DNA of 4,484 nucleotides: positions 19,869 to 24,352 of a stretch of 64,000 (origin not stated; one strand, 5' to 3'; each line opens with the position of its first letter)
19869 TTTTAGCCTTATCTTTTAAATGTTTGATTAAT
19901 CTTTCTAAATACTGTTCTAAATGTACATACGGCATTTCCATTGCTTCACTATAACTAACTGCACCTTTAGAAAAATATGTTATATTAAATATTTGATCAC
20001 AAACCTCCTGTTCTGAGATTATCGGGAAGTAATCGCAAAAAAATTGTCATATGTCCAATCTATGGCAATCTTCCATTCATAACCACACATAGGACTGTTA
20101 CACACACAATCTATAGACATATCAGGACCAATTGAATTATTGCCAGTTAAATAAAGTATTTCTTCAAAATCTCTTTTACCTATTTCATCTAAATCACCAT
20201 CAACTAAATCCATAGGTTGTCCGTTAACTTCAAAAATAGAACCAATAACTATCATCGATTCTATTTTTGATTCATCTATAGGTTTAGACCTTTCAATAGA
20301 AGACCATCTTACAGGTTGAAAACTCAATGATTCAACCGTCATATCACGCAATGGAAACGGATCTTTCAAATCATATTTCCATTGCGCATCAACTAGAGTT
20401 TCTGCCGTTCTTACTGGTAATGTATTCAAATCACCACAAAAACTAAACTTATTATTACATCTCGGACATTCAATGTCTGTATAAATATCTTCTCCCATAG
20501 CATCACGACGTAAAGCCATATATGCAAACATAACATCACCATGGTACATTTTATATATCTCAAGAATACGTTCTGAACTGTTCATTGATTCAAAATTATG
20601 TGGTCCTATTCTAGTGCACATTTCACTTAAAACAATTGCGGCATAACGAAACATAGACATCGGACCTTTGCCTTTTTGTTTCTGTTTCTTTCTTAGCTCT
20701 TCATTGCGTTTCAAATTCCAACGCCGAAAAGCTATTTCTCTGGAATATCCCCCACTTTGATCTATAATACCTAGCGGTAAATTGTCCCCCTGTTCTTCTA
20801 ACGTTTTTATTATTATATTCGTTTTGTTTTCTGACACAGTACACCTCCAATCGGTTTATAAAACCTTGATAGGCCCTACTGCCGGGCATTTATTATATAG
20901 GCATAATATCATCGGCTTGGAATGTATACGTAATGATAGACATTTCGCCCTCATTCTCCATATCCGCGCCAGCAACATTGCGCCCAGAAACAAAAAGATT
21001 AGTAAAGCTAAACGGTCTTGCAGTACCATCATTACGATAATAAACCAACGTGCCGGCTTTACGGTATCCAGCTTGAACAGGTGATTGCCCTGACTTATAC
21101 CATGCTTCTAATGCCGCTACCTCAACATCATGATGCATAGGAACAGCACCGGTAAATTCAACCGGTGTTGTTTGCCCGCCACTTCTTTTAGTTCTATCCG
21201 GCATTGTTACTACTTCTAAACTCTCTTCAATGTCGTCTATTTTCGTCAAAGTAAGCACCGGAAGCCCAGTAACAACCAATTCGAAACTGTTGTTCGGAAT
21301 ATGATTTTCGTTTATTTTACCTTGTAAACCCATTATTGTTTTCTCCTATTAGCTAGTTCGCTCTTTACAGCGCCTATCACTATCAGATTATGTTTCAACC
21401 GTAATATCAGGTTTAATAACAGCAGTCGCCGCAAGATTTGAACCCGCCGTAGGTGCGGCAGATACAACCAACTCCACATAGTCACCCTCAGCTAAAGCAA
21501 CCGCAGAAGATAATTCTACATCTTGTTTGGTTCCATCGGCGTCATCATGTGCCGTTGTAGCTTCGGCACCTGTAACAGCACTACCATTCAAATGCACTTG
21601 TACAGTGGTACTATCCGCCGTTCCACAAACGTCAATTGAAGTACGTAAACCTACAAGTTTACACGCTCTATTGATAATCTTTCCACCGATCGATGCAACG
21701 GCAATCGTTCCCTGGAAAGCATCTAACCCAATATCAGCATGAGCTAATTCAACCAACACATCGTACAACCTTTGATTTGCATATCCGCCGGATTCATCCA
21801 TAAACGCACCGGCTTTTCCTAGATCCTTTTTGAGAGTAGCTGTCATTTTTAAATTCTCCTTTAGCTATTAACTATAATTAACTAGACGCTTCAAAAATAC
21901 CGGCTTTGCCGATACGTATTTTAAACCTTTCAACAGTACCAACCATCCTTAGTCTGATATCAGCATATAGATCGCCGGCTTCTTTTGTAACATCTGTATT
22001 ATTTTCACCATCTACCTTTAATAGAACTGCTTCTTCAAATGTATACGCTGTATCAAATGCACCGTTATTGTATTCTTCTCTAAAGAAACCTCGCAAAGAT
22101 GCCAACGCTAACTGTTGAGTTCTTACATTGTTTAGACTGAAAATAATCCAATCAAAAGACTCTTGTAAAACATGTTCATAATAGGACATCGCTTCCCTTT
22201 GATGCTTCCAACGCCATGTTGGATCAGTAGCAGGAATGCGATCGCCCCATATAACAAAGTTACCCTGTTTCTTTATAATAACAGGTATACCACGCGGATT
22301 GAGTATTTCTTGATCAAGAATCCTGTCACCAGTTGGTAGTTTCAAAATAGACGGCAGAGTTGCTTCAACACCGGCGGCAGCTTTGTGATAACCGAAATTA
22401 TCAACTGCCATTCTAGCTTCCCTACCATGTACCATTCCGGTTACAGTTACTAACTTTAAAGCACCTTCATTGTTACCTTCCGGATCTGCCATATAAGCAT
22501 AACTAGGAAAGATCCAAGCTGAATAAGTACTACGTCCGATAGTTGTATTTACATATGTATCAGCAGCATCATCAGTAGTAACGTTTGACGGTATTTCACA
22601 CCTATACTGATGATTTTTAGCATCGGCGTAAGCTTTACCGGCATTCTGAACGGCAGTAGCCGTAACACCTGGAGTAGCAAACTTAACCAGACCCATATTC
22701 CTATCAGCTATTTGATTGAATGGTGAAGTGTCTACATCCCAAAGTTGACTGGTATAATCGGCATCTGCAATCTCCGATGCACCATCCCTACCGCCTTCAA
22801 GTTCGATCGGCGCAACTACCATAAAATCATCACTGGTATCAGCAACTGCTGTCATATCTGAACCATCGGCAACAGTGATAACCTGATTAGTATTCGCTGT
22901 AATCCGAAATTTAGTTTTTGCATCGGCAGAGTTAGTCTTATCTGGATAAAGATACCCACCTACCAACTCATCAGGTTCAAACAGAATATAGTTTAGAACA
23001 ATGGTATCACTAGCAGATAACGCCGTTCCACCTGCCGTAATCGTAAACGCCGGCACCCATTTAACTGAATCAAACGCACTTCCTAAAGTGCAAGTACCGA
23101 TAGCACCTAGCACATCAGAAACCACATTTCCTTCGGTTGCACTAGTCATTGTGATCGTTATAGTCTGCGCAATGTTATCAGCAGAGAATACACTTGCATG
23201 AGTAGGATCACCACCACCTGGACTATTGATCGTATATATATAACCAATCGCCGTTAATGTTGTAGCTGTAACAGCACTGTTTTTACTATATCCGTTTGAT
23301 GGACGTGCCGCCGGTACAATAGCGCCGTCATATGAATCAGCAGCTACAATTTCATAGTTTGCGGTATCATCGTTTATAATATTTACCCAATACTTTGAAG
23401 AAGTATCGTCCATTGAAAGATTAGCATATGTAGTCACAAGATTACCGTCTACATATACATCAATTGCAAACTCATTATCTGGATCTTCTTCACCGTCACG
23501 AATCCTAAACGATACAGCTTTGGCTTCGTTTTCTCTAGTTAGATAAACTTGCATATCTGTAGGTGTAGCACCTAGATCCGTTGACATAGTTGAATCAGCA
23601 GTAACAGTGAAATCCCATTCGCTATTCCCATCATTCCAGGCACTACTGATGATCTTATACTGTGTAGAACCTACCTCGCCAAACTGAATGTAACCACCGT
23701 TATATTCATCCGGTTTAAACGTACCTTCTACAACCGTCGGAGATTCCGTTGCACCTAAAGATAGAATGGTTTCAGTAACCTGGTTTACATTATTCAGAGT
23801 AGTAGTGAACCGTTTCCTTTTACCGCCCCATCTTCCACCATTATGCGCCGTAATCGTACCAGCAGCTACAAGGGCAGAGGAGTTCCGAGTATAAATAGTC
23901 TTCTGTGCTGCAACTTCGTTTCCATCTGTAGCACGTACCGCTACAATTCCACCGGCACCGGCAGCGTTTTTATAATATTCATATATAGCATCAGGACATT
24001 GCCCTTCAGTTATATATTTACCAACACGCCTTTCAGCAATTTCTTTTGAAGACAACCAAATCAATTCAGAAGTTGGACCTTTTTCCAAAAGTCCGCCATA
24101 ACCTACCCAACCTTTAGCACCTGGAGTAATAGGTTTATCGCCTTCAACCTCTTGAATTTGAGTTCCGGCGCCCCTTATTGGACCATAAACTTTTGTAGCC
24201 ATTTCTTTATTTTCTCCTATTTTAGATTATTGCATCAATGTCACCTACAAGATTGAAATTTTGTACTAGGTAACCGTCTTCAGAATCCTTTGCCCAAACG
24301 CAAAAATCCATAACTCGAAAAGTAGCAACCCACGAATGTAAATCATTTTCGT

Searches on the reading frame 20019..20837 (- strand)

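Call 10: search_protein_families(library=phrogs, proteins=[window:20019-20837:-], max_evalue=0.001)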
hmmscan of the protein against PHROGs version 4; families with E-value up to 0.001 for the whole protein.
window:20019-20837:- (272 aa): 1 family
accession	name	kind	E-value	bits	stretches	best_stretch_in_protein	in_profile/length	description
phrog_150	-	tail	2.7e-05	24.7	1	94-269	69-235/282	baseplate hub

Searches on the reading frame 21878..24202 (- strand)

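Call 11: search_protein_families(library=phrogs, proteins=[window:21878-24202:-], max_evalue=0.001)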
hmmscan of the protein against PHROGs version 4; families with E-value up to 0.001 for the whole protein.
window:21878-24202:- (774 aa): 1 family
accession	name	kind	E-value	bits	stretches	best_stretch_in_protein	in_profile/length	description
phrog_17610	-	tail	3.4e-12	46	1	588-764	926-1104/1135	tail sheath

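Call 77: search_protein_families(library=pfam, proteins=[window:21878-24202:-], max_evalue=0.0001)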
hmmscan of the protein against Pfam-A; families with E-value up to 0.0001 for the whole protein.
window:21878-24202:- (774 aa): 0 families
